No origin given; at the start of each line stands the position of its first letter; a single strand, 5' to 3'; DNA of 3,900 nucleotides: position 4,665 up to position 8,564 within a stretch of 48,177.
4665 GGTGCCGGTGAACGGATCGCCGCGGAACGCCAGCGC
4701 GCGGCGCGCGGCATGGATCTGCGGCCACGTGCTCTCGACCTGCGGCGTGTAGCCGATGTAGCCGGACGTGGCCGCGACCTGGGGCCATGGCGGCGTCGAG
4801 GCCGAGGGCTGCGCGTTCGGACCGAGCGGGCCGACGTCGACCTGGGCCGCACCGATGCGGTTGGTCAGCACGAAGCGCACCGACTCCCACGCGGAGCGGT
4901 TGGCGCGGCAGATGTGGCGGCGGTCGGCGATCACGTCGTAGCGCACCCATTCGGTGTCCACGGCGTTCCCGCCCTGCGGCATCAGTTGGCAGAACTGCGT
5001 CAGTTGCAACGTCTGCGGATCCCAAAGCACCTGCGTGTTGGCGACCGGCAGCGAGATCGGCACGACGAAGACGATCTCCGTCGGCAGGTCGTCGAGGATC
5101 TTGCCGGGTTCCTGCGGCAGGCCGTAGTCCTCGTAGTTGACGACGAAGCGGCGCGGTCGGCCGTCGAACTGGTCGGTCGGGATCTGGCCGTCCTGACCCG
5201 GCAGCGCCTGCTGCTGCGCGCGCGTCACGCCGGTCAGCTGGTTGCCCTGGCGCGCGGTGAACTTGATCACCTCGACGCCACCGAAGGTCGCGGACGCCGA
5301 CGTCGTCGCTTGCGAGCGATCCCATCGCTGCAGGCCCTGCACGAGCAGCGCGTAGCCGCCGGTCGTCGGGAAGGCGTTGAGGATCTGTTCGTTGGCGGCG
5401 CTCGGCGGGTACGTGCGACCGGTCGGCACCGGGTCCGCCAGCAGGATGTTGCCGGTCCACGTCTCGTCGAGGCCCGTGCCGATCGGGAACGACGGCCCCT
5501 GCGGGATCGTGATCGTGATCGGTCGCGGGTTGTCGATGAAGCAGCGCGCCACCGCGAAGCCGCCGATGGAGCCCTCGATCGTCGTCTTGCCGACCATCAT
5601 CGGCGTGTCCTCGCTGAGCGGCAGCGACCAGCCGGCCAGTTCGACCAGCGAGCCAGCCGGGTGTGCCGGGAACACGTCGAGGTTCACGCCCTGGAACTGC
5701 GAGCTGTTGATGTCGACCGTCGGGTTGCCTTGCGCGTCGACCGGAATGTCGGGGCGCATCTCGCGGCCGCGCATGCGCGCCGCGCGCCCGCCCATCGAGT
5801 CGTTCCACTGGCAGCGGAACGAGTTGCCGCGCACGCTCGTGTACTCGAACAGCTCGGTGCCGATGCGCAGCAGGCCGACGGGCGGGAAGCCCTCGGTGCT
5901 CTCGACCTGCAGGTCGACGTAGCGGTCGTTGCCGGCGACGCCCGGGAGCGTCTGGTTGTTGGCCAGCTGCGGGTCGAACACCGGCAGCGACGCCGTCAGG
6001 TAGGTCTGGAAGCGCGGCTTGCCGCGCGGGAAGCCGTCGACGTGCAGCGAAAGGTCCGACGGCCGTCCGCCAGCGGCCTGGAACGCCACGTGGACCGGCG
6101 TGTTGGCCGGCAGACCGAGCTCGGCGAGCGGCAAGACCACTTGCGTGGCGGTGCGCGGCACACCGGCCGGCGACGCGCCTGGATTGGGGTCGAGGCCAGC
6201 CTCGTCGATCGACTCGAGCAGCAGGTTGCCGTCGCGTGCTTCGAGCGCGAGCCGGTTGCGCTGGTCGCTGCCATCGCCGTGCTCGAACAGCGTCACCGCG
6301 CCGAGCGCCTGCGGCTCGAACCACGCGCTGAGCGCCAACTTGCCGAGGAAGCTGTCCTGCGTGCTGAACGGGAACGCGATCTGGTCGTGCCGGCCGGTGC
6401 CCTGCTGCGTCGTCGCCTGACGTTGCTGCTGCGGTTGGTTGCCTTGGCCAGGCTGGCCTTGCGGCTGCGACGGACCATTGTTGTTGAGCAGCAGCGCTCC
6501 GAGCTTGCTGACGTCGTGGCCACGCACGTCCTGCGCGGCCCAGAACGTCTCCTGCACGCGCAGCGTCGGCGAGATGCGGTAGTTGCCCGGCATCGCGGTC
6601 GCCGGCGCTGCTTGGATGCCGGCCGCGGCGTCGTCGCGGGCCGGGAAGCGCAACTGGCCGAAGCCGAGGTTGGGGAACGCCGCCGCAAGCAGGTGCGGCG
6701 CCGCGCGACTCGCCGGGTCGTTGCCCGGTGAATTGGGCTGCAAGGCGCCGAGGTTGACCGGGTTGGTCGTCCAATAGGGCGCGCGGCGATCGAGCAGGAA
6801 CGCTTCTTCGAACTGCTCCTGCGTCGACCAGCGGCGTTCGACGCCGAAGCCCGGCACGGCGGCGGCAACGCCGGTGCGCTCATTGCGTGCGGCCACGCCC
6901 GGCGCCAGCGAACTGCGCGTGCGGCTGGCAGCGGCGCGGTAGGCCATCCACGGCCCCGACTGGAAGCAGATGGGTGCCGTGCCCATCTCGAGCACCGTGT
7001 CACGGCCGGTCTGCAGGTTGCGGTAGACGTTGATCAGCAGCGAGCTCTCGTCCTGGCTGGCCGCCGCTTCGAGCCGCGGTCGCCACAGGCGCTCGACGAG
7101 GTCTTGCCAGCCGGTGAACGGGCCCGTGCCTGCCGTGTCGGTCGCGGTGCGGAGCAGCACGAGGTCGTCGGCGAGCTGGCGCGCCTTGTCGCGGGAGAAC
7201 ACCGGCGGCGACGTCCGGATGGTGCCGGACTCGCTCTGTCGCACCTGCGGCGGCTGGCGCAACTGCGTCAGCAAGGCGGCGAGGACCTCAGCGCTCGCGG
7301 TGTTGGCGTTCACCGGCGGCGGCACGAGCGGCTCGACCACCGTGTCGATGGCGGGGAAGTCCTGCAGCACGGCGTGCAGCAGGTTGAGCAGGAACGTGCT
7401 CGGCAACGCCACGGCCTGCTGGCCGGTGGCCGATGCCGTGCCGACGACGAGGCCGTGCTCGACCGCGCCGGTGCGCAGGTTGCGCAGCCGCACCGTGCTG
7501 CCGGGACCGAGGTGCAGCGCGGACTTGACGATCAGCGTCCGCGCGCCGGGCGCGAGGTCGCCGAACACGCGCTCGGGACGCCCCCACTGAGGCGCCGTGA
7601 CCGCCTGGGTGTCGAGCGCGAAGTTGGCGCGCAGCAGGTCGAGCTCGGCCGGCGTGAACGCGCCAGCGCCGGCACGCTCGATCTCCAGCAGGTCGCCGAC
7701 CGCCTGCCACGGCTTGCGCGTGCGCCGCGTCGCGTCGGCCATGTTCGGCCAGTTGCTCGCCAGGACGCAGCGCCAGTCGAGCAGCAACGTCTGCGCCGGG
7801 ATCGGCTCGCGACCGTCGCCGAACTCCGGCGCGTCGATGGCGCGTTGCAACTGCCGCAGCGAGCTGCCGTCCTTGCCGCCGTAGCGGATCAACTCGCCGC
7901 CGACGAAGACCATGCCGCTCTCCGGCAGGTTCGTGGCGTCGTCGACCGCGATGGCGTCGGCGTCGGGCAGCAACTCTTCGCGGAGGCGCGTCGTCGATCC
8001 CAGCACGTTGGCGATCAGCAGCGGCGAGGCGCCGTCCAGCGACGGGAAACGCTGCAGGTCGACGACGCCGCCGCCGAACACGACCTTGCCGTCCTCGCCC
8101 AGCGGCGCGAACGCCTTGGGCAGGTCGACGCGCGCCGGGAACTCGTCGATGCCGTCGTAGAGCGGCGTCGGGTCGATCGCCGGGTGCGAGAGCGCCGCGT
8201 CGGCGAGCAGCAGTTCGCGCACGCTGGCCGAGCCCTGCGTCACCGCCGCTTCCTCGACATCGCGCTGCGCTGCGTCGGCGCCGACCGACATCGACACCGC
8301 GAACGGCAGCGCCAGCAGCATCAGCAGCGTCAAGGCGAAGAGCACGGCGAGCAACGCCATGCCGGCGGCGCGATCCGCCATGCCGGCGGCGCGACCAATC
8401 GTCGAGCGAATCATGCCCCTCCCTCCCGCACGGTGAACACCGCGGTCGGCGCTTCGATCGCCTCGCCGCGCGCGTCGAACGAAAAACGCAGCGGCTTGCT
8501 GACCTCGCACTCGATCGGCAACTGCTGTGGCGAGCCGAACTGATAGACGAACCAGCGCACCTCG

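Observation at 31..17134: Ten-gene translationally coupled pseudopilus operon without motor, platform, secretin or peptidase genes in the window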

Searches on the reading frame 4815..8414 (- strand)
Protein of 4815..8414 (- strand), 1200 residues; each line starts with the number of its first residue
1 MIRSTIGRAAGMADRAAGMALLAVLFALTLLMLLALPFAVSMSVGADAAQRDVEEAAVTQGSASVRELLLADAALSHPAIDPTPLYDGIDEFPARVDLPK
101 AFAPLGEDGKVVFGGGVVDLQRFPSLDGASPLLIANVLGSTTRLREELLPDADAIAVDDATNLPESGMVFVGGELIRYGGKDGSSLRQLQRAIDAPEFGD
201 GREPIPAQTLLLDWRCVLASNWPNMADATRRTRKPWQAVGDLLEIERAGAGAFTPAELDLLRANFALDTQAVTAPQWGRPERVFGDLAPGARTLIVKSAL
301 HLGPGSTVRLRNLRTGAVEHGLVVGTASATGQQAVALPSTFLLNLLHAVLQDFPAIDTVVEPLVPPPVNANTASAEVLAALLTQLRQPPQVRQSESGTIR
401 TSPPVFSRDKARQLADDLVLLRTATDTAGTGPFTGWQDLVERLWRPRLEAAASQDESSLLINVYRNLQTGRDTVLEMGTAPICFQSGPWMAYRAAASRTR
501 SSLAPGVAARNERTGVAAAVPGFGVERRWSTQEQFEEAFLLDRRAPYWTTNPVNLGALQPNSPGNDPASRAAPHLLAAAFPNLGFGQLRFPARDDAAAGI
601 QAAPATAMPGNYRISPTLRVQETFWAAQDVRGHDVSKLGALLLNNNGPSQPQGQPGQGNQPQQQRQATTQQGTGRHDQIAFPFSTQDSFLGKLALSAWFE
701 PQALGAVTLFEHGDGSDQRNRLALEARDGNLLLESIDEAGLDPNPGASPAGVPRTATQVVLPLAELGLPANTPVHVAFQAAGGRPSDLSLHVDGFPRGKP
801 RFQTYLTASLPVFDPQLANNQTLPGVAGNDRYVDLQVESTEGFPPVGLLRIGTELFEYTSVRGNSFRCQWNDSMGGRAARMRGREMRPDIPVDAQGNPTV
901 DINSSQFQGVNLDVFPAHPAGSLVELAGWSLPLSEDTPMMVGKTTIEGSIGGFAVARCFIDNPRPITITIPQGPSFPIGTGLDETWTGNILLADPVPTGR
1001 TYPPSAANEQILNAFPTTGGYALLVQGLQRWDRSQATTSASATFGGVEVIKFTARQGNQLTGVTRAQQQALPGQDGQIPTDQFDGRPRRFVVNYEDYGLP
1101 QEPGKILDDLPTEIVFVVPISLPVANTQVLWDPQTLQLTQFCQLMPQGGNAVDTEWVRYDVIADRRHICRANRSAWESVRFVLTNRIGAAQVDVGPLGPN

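Call 67: predict_structure(alignment_id=A3)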
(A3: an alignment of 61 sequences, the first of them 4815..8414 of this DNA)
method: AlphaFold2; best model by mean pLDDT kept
length: 1200 residues; sequences in the alignment: 61
mean_pLDDT: 79.3   pTM: 0.57
mean pLDDT of the five models: 79.3, 79.2, 76.2, 74.6, 73.6
residues with pLDDT >= 90: 393; 70-90: 503; 50-70: 227; < 50: 77
segments of 3 or more residues with pLDDT < 50: 1-21, 391-399, 607-616, 650-675, 930-937
pLDDT, mean of each block of 10 residues (from residue 1): 35 41 62 63 68 84 90 81 81 86 82 90 91 95 93 93 94 94 95 90 89 94 86 87 86 93 85 66 89 83 87 93 81 60 91 92 88 95 84 36 84 94 84 91 92 87 89 86 87 90 70 89 66 69 58 59 59 83 72 73 52 50 54 60 61 40 38 48 71 76 73 80 87 82 60 76 77 79 80 82 91 81 69 90 84 85 87 68 64 60 65 84 79 46 79 90 92 88 94 91 91 92 95 82 94 95 88 85 92 89 87 93 89 81 69 70 92 91 88 83
secondary structure, 60 per line:
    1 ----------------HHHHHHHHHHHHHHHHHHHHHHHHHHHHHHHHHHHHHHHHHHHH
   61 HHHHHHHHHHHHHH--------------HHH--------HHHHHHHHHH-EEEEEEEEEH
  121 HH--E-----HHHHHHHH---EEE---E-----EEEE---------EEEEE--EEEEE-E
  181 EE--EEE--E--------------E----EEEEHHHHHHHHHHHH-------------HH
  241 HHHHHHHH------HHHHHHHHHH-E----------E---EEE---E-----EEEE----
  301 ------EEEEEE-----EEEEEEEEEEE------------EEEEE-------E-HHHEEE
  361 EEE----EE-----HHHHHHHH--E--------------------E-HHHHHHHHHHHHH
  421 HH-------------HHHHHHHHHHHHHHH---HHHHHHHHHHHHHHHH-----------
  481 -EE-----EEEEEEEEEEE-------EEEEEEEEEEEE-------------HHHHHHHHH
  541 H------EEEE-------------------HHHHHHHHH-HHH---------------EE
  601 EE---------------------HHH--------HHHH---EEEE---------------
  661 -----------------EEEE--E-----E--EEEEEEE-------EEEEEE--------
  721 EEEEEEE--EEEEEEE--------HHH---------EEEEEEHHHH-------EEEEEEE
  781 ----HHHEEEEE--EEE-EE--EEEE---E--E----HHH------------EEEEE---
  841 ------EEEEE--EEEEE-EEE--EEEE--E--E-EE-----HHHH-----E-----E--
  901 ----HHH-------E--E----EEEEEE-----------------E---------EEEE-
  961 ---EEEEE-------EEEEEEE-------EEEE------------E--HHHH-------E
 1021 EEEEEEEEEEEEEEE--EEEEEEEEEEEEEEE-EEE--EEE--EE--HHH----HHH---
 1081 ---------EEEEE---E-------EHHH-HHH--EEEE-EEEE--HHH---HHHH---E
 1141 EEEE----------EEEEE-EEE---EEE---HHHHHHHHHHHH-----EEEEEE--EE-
elements in order (helices of 4 or more, strands of 3 or more residues): H17-74 H100-109 E111-119 H131-138 E142-144 E154-157 E167-171 E174-178 E180-182 E185-187 E210-213 H214-225 H239-248 H255-264 E281-283 E293-296 E307-312 E318-328 E341-345 E358-363 H375-382 H408-422 H436-450 H454-469 E489-499 E507-518 H532-541 E548-551 H571-579 E599-602 H635-638 E642-645 E678-681 E693-699 E707-712 E721-727 E730-736 E757-762 H763-766 E774-780 E788-792 E795-797 E803-806 E833-837 E847-851 E854-858 E860-862 E865-868 H883-886 E923-928 E956-959 E964-968 E976-982 E990-993 H1009-1012 E1020-1035 E1038-1052 E1054-1056 E1059-1061 E1090-1094 E1116-1119 E1121-1124 H1133-1136 E1140-1144 E1155-1159 E1161-1163 E1167-1169 H1173-1184 E1190-1195

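Call 70: fold_search(model_id=the predicted structure, library=pdb)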
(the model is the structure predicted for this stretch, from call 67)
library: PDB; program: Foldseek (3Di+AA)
matches with E <= 10: 252; with E <= 0.001: 0
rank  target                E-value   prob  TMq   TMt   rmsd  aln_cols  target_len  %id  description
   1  3asi                  2.0e-02  0.23  0.06  0.17  26.4       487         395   10  Alpha-Neurexin-1 ectodomain fragment; LNS5-EGF3-LNS6 (released 2011-04-13)
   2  4y9v_A                2.6e-02  1.00  0.06  0.11   8.6       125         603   10  Gp54 tailspike of Acinetobacter baumannii bacteriophage AP22 in complex with A. baumannii capsular saccharide (released 2017-02-01)
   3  7w1c_C                2.7e-02  1.00  0.06  0.12   4.1       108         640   18  Crystal structure of Klebsiella pneumoniae K1 capsule-specific polysaccharide lyase in a P1 crystal form (released 2022-05-18)
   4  7w1c_A                3.4e-02  1.00  0.06  0.12   4.2       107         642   18  Crystal structure of Klebsiella pneumoniae K1 capsule-specific polysaccharide lyase in a P1 crystal form (released 2022-05-18)
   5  7w1c_E                6.2e-02  1.00  0.06  0.12   4.2       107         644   17  Crystal structure of Klebsiella pneumoniae K1 capsule-specific polysaccharide lyase in a P1 crystal form (released 2022-05-18)
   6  9k4a_A                6.8e-02  1.00  0.06  0.10   5.9       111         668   14  Cryo-EM structure of depolymerase S2-4 from Klebsiella phage K64-1 (released 2026-03-25)
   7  9in6_M                9.7e-02  1.00  0.05  0.16   2.7        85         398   15  Capsid of Vibrio cholerae phage mature VP1 (released 2024-08-14)
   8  3gqb_B                1.1e-01  0.98  0.05  0.13   4.3        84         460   18  Crystal Structure of the A3B3 complex from V-ATPase (released 2009-11-24)
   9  7u1j_A                1.2e-01  0.02  0.04  0.08  24.6       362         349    8  Crystal structure of Pisum sativum convicilin (released 2022-03-30)
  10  4ru4_B                1.4e-01  0.99  0.06  0.11   3.9        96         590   10  Crystal structure of the tailspike protein gp49 from Pseudomonas phage LKA1 (released 2015-11-18)
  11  9n71_A                1.8e-01  0.44  0.06  0.24  18.7       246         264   10  Tail tube structure of Acinetobacter baumannii phage Mystique (released 2025-03-19)
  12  6mv2                  1.9e-01  0.13  0.07  0.17  19.9       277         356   10  2.05A resolution structure of the CS-b5R domains of human Ncb5or (NADP+ form) (released 2019-07-17)
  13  4ru4_A                2.0e-01  0.99  0.06  0.11   3.9        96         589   10  Crystal structure of the tailspike protein gp49 from Pseudomonas phage LKA1 (released 2015-11-18)
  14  3j4j                  2.0e-01  0.16  0.06  0.12  29.7       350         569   10  Model of full-length T. thermophilus Translation Initiation Factor 2 refined against its cryo-EM density from a 30S Init (released 2013-09-25)
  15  7vai_F                2.1e-01  0.92  0.06  0.13   4.9        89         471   17  V1EG of V/A-ATPase from Thermus thermophilus, state1-1 (released 2022-07-13)
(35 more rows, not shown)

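Call 105: fold_search(model_id=the predicted structure, library=viral)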
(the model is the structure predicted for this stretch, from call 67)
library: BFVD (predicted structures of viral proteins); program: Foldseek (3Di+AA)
matches with E <= 10: 450; with E <= 0.001: 31
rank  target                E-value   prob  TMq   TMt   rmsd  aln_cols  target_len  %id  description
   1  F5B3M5                2.9e-06  1.00  0.08  0.07  29.3       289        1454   16  (no name in the UniProt tables at hand)
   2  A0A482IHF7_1          4.4e-06  1.00  0.07  0.09  25.5       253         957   13  (no name in the UniProt tables at hand)
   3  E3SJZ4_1              1.7e-05  1.00  0.06  0.06  17.0       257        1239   16  Structural protein [Synechococcus phage S-ShM2]
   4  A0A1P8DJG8            1.9e-05  0.54  0.07  0.08  44.3      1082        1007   10  (no name in the UniProt tables at hand)
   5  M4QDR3                2.0e-05  1.00  0.06  0.06  16.0       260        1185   14  Uncharacterized protein (Fragment) [Cyanophage P-RSM1]
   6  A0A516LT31            2.4e-05  1.00  0.06  0.09  29.6       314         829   12  (no name in the UniProt tables at hand)
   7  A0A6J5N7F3            3.7e-05  1.00  0.07  0.23  20.1       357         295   12  Uncharacterized protein [uncultured Caudovirales phage]
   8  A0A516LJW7            3.9e-05  0.98  0.06  0.16  30.5       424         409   11  (no name in the UniProt tables at hand)
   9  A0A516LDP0            5.0e-05  0.97  0.06  0.16  30.2       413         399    8  (no name in the UniProt tables at hand)
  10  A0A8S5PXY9            5.2e-05  1.00  0.06  0.26  17.1       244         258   12  Tail fiber protein [Podoviridae sp. ctIlO27]
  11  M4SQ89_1              5.2e-05  1.00  0.06  0.06  16.4       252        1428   14  (no name in the UniProt tables at hand)
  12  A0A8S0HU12            6.1e-05  1.00  0.07  0.23  11.5       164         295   14  (no name in the UniProt tables at hand)
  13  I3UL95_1              9.6e-05  1.00  0.06  0.06  16.6       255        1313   16  (no name in the UniProt tables at hand)
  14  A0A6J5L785            1.0e-04  1.00  0.06  0.36   3.5        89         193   30  Uncharacterized protein [uncultured Caudovirales phage]
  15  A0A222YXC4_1          1.0e-04  1.00  0.07  0.06  26.9       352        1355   13  Baseplate wedge initiator [Synechococcus phage Bellamy]
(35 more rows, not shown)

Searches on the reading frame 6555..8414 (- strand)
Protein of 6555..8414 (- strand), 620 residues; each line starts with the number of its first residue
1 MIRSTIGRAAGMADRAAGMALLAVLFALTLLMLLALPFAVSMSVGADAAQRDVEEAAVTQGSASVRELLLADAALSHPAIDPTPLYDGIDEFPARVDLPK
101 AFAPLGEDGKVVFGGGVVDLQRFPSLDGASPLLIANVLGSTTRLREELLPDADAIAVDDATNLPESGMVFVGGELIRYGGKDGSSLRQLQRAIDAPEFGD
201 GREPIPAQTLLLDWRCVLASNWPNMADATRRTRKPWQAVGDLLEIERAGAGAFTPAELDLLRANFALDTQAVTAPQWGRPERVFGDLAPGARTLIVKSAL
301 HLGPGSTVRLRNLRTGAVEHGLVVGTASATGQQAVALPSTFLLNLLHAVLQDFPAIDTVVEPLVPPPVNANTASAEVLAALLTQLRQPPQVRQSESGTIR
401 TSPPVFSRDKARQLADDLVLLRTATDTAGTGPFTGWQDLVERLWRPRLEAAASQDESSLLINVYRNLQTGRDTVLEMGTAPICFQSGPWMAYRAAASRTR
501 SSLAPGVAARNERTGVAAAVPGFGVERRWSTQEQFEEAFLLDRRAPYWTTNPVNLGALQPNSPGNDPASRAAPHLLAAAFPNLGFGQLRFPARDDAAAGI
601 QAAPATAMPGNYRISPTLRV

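Call 86: predict_structure(alignment_id=A9)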
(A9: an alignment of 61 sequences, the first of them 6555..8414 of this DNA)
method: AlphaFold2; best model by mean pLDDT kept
length: 620 residues; sequences in the alignment: 61
mean_pLDDT: 86.2   pTM: 0.85
mean pLDDT of the five models: 86.2, 85.9, 85.0, 82.5, 81.5
residues with pLDDT >= 90: 379; 70-90: 156; 50-70: 55; < 50: 30
segments of 3 or more residues with pLDDT < 50: 1-3, 5-9, 393-398, 607-620
pLDDT, mean of each block of 10 residues (from residue 1): 47 62 89 82 83 93 95 89 91 92 89 95 94 98 97 97 98 97 98 95 95 98 93 93 93 97 89 59 94 90 93 96 89 68 95 96 90 98 90 50 89 98 89 95 96 92 92 91 92 95 82 93 76 78 63 67 65 90 88 78 57 33
secondary structure, 60 per line:
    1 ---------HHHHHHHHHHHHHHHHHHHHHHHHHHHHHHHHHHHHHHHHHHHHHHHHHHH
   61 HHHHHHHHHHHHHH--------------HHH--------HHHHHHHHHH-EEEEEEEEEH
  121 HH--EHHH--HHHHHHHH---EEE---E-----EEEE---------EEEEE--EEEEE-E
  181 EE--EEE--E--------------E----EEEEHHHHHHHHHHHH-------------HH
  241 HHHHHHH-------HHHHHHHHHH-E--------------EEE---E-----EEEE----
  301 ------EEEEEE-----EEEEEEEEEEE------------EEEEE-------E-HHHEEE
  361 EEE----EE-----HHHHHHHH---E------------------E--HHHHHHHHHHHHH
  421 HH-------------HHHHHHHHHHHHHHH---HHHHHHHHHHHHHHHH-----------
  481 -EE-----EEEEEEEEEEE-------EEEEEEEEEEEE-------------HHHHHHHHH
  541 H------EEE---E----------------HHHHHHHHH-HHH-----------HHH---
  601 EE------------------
elements in order: H10-74 H100-109 E111-119 H131-138 E142-144 E154-157 E167-171 E174-178 E180-182 E185-187 E210-213 H214-225 H239-247 H255-264 E281-283 E293-296 E307-312 E318-328 E341-345 E358-363 H375-382 H408-422 H436-450 H454-469 E489-499 E507-518 H532-541 E548-550 H571-579

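Call 92: fold_search(model_id=the predicted structure, library=pdb)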
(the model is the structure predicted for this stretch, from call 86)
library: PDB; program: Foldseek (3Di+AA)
matches with E <= 10: 333; with E <= 0.001: 0
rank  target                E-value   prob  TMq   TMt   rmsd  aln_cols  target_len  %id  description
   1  7w1c_C                9.6e-03  1.00  0.12  0.12   4.0       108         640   18  Crystal structure of Klebsiella pneumoniae K1 capsule-specific polysaccharide lyase in a P1 crystal form (released 2022-05-18)
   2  7w1d_D                1.5e-02  1.00  0.12  0.12   3.9       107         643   17  Crystal structure of Klebsiella pneumoniae K1 capsule-specific polysaccharide lyase in a C2 crystal form (released 2022-05-18)
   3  7w1c_B                1.7e-02  1.00  0.12  0.12   4.2       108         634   18  Crystal structure of Klebsiella pneumoniae K1 capsule-specific polysaccharide lyase in a P1 crystal form (released 2022-05-18)
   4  7w1c_A                2.1e-02  1.00  0.12  0.12   4.1       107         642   17  Crystal structure of Klebsiella pneumoniae K1 capsule-specific polysaccharide lyase in a P1 crystal form (released 2022-05-18)
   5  7w1c_D                2.4e-02  1.00  0.12  0.12   4.1       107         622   17  Crystal structure of Klebsiella pneumoniae K1 capsule-specific polysaccharide lyase in a P1 crystal form (released 2022-05-18)
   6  7w1d_H                2.6e-02  1.00  0.12  0.12   4.2       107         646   18  Crystal structure of Klebsiella pneumoniae K1 capsule-specific polysaccharide lyase in a C2 crystal form (released 2022-05-18)
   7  4y9v_A                3.3e-02  0.99  0.11  0.12   7.5       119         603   10  Gp54 tailspike of Acinetobacter baumannii bacteriophage AP22 in complex with A. baumannii capsular saccharide (released 2017-02-01)
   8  7w1c_E                4.1e-02  1.00  0.12  0.12   4.1       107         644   16  Crystal structure of Klebsiella pneumoniae K1 capsule-specific polysaccharide lyase in a P1 crystal form (released 2022-05-18)
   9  9k4a_A                4.1e-02  1.00  0.11  0.10   5.9       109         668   16  Cryo-EM structure of depolymerase S2-4 from Klebsiella phage K64-1 (released 2026-03-25)
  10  3j4j                  4.1e-02  0.25  0.11  0.12  30.1       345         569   11  Model of full-length T. thermophilus Translation Initiation Factor 2 refined against its cryo-EM density from a 30S Init (released 2013-09-25)
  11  4ru4_B                4.8e-02  1.00  0.10  0.11   5.0        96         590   11  Crystal structure of the tailspike protein gp49 from Pseudomonas phage LKA1 (released 2015-11-18)
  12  9in6_M                5.6e-02  1.00  0.10  0.16   2.5        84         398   17  Capsid of Vibrio cholerae phage mature VP1 (released 2024-08-14)
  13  4hiz_C                6.6e-02  0.75  0.09  0.09   5.5        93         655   18  Phage phi92 endosialidase (released 2014-01-15)
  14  4ru4_A                7.0e-02  0.99  0.10  0.11   5.0        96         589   11  Crystal structure of the tailspike protein gp49 from Pseudomonas phage LKA1 (released 2015-11-18)
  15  4ru5_C                1.1e-01  0.98  0.10  0.11   5.7        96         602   17  Crystal Structure of the Pseudomonas phage phi297 tailspike gp61 (released 2015-11-18)
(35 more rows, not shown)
